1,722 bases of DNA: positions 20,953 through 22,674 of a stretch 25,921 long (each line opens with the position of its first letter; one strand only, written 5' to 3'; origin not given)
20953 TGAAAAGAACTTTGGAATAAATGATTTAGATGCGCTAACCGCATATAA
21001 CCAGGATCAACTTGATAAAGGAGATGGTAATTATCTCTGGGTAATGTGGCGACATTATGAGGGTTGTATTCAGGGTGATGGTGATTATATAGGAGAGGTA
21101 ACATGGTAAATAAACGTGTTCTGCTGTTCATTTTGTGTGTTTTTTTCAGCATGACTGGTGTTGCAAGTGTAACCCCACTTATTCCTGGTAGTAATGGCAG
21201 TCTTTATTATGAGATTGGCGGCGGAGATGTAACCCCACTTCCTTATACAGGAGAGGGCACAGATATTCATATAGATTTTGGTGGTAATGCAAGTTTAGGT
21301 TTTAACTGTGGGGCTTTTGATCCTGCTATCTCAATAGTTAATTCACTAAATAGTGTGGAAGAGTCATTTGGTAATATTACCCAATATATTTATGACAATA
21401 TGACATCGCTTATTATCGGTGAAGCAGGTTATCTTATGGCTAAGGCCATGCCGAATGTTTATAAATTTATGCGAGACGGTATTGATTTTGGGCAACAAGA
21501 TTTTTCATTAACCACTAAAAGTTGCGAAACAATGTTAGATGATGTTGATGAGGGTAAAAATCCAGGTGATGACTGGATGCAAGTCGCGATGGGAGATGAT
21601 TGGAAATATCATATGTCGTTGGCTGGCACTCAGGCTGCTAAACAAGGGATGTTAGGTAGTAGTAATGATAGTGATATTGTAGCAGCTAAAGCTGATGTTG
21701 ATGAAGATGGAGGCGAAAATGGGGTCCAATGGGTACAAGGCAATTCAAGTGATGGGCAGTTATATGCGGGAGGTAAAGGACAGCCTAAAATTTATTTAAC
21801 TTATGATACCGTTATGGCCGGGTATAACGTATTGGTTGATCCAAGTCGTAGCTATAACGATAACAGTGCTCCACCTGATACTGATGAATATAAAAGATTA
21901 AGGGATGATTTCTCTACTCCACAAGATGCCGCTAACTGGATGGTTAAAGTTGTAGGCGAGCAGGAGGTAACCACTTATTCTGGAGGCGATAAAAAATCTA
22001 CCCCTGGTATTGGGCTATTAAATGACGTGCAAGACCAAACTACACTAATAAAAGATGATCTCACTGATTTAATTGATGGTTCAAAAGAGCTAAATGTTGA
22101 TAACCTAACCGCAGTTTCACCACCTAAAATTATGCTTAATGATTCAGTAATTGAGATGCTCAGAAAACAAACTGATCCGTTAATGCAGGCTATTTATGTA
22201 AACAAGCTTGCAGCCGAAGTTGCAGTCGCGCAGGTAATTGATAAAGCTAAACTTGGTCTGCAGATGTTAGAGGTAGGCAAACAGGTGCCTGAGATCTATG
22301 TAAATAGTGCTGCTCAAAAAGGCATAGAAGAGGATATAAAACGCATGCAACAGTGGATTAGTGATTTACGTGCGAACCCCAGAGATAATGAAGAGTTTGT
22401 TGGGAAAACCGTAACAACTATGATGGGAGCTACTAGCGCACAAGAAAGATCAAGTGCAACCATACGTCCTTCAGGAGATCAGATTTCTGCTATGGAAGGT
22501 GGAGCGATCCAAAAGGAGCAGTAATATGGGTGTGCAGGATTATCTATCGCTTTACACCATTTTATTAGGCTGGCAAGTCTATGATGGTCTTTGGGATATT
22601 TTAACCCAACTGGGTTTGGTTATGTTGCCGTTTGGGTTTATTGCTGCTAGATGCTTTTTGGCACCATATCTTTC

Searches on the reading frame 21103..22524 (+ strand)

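Call 72: search_protein_families(library=ncbifam, proteins=[window:21103-22524:+], max_evalue=0.00001)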
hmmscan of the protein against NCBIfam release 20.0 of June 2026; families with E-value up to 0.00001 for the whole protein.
window:21103-22524:+ (473 aa): 1 family
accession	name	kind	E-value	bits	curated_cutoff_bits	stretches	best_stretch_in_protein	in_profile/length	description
TIGR03755.1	conj_TIGR03755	equivalog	4.6e-81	272.8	270.45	1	33-454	3-402/419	integrating conjugative element protein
